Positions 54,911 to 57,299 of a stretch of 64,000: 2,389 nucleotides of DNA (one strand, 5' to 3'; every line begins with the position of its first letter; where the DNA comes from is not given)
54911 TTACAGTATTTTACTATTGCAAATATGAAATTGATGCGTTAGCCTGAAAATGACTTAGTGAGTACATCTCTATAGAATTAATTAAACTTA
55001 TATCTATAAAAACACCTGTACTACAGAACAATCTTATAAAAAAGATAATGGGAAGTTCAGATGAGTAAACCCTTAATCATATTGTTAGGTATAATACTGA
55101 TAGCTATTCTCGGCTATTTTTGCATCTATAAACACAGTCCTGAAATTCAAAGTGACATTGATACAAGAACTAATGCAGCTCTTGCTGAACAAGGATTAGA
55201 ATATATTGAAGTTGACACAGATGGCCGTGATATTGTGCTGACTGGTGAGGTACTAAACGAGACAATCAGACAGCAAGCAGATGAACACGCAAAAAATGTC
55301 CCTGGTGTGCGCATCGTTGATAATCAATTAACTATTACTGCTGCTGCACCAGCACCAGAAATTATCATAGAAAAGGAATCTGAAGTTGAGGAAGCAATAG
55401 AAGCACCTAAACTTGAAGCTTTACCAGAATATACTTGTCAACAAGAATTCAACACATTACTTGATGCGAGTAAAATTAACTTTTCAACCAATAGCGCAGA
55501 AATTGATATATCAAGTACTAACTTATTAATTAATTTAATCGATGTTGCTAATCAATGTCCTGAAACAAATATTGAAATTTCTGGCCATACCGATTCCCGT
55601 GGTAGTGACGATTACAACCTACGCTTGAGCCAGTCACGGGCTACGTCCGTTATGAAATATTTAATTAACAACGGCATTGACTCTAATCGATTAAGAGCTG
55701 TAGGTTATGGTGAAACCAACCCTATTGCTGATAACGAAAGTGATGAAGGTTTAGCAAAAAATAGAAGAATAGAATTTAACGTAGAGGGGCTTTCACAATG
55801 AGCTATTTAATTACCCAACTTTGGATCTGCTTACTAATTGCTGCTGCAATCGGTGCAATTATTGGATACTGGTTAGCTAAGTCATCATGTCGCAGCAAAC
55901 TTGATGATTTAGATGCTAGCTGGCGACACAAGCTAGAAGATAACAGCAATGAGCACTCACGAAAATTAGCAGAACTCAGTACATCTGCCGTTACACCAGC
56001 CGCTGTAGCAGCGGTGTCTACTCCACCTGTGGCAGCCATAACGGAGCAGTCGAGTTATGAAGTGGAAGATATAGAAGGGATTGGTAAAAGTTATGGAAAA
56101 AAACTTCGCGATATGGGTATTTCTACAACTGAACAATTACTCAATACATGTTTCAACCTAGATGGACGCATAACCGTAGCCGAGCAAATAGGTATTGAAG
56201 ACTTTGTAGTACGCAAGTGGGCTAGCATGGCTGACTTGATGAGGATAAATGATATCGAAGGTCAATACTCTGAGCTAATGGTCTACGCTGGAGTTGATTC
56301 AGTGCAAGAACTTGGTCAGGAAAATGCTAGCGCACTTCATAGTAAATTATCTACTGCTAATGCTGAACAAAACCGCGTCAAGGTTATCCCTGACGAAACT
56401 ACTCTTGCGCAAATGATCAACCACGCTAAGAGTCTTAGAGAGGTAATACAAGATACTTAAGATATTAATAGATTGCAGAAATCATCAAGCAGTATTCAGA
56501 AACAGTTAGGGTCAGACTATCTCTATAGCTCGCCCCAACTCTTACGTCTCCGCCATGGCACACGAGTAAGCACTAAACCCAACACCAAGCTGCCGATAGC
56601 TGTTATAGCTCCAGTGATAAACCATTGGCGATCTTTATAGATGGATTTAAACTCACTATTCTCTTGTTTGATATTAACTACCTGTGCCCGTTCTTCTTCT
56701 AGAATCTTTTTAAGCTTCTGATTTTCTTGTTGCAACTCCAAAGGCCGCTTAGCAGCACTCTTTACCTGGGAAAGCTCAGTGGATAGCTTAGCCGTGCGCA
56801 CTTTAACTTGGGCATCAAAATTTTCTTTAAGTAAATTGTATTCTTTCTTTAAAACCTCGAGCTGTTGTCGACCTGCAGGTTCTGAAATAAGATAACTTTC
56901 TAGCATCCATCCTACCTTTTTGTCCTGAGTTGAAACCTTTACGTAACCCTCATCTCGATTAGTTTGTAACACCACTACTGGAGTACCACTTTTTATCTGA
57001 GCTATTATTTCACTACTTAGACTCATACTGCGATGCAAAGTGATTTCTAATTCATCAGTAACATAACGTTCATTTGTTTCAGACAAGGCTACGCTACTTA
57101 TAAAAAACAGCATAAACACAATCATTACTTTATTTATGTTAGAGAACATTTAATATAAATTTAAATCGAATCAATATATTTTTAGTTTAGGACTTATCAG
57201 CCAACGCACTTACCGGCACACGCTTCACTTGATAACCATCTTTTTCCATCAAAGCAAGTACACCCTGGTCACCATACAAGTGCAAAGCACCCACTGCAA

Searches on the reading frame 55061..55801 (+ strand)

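Call 43: search_protein_families(library=pfam, proteins=[window:55061-55801:+], max_evalue=0.001)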
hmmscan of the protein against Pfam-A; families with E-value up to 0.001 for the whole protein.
window:55061-55801:+ (246 aa): 2 families
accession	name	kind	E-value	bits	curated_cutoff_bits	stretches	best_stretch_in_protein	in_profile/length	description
PF00691.25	OmpA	-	6.9e-23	81.3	27.2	1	141-235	2-98/98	OmpA family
PF04972.22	BON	-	2.1e-10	41.2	27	1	32-93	4-68/69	BON domain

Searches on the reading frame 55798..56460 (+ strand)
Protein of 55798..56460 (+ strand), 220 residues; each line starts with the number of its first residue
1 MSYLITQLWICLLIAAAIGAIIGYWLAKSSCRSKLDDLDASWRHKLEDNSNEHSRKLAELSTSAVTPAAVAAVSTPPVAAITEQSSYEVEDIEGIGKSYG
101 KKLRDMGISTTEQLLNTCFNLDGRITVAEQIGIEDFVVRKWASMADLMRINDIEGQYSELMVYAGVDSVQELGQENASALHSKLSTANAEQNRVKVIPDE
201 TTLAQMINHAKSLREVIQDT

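Call 43: search_protein_families(library=pfam, proteins=[window:55798-56460:+], max_evalue=0.001)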
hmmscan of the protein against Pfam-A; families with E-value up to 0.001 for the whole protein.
window:55798-56460:+ (220 aa): 3 families
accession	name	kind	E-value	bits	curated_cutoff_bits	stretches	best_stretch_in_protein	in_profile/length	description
PF14229.12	DUF4332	-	4.7e-30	104.7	23.2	1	93-213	1-122/122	Domain of unknown function (DUF4332)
PF11731.14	Cdd1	-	3e-05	24.6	25.5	0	85-116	4-35/86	Pathogenicity locus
PF14520.12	HHH_5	-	0.0006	20.7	27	0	88-117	3-32/57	Helix-hairpin-helix domain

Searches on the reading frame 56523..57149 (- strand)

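Call 43: search_protein_families(library=pfam, proteins=[window:56523-57149:-], max_evalue=0.001)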
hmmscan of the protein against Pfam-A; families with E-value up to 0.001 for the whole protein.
window:56523-57149:- (208 aa): 1 family
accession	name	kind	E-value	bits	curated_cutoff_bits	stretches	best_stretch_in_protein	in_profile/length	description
PF08239.17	SH3_3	-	1.2e-07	32.3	27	1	43-87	10-53/54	Bacterial SH3 domain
